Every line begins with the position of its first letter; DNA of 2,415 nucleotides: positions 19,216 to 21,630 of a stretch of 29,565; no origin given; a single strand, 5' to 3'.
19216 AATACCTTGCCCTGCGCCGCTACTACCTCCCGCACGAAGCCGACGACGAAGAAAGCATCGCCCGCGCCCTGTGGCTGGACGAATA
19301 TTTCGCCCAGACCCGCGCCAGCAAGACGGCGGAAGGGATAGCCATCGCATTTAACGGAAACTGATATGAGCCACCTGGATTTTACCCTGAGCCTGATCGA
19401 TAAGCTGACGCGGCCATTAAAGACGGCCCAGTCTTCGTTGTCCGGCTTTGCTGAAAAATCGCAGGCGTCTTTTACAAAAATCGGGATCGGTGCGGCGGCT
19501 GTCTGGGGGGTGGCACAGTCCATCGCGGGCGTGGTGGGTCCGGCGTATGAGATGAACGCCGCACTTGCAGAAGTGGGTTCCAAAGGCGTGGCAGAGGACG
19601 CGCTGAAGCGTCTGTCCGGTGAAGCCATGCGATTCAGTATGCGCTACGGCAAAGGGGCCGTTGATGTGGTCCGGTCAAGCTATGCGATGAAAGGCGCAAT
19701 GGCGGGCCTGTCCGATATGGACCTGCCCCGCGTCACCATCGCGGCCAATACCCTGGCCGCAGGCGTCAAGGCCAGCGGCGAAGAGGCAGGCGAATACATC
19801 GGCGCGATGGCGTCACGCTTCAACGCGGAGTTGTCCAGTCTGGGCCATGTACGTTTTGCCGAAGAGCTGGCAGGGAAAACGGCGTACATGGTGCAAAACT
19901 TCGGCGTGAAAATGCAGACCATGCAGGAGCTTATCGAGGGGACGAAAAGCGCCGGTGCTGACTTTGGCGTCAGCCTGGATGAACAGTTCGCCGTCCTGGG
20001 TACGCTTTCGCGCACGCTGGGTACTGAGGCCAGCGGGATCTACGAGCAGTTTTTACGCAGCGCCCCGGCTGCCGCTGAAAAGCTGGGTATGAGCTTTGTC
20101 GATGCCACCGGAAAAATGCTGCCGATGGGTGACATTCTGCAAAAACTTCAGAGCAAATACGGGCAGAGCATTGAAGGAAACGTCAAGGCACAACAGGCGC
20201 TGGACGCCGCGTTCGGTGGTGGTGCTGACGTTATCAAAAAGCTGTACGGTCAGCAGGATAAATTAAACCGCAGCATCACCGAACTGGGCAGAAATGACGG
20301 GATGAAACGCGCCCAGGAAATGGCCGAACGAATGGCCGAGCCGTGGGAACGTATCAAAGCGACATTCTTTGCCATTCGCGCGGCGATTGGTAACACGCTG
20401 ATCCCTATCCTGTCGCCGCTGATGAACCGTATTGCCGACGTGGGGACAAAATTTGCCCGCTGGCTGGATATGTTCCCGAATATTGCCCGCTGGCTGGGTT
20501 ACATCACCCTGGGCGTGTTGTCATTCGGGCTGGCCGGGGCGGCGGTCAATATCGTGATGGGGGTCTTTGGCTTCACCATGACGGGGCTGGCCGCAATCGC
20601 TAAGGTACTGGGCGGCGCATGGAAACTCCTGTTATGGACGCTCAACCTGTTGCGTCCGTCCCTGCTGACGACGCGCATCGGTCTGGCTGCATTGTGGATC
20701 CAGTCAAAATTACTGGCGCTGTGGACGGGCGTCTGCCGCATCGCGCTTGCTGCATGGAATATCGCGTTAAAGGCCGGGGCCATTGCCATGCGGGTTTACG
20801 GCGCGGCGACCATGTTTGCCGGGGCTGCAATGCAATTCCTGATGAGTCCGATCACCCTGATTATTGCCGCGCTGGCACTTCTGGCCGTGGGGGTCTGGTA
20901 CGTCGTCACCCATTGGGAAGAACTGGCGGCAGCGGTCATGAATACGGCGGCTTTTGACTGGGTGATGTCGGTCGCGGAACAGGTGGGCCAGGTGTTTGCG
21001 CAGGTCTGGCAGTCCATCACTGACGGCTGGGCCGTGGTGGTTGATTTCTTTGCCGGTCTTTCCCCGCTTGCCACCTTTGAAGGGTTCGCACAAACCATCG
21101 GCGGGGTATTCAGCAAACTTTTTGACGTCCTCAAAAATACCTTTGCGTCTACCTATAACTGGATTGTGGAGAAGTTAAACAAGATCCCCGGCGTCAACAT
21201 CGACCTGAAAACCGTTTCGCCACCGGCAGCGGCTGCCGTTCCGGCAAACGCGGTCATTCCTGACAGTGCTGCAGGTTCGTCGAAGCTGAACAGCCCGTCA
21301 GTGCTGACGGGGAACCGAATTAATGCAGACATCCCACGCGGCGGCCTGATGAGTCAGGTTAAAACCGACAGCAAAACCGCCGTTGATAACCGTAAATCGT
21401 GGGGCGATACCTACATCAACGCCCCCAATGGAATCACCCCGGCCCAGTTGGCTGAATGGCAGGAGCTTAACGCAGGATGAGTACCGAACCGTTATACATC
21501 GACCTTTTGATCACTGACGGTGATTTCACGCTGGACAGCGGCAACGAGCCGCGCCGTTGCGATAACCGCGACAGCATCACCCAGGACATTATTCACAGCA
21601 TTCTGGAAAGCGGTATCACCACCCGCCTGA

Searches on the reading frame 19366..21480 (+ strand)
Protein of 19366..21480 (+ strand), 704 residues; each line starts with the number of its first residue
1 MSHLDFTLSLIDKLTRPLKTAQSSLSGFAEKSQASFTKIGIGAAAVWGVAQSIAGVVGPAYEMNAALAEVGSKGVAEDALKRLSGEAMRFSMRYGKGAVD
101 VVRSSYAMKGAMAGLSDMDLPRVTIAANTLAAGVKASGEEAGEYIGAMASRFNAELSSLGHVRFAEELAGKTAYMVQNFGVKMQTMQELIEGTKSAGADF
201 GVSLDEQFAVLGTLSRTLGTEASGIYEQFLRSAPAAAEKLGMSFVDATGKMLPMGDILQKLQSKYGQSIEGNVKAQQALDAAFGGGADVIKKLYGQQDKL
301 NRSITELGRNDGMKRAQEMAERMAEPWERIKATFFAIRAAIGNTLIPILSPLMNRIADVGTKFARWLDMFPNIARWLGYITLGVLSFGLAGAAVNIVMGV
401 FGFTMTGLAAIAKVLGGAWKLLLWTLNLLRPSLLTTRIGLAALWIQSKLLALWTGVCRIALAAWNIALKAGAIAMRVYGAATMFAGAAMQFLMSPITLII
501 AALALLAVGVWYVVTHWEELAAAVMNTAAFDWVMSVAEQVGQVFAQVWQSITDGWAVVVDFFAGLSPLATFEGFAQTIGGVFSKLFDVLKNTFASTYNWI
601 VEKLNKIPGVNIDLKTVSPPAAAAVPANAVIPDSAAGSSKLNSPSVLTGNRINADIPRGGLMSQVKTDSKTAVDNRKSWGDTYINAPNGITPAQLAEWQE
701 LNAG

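Call 5: search_protein_families(library=pfam, proteins=[window:19366-21480:+], max_evalue=0.1)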
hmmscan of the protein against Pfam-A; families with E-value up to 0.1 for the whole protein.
window:19366-21480:+ (704 aa): 1 family
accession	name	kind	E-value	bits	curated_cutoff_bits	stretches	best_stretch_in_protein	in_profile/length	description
PF10145.14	PhageMin_Tail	-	1.9e-18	67.5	33.2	1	86-284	3-201/201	Phage-related minor tail protein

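Call 6: search_protein_families(library=phrogs, proteins=[window:19366-21480:+], max_evalue=0.1)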
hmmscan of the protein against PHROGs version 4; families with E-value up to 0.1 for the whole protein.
window:19366-21480:+ (704 aa): 18 families
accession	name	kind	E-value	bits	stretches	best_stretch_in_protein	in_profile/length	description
phrog_19166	-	unknown function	5.1e-101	338.4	1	1-242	3-242/255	-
phrog_28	-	tail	2e-86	292.7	1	8-620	230-710/1228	tail length tape measure protein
phrog_991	-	tail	3e-22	79.1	1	12-604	237-760/1966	tail length tape measure protein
phrog_1272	-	tail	2.9e-18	66.1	1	17-607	219-772/1606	tail length tape measure protein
phrog_1533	-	tail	7.3e-11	41.3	1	185-530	368-686/1688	tail length tape measure protein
phrog_4197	-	tail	6.7e-08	31.7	2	222-524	584-871/1783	tail length tape measure protein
phrog_4200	-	tail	1.2e-07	31.6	2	284-411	83-217/732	tail length tape measure protein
phrog_10546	-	unknown function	2.6e-07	32.1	1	3-40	7-44/186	-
phrog_8125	-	tail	3.1e-07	30.8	1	82-600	22-436/578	tail length tape measure protein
phrog_1293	-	tail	2.7e-06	26.5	1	234-523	372-634/1424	tail length tape measure protein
phrog_1068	-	tail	3e-06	27.3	1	317-613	264-522/706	tail length tape measure protein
phrog_17727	-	tail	4.1e-06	27.1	1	242-417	47-228/443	tail length tape measure protein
phrog_9570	-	tail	1.1e-05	25.6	1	235-486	157-371/689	tail length tape measure protein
phrog_2013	-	tail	0.00011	22.1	1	177-361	96-270/657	lytic tail protein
phrog_4704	-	tail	0.00053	19.8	1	75-403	235-561/625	tail length tape measure protein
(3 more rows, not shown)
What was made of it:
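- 19366..21480 (+): Tail tape measure protein gene (704 aa), starting 1 nt after the stop of the -1 extension. PF10145 PhageMin_Tail, E 1.9e-18; phrog_28 tape measure, E 2e-86 (calls 5, 6).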
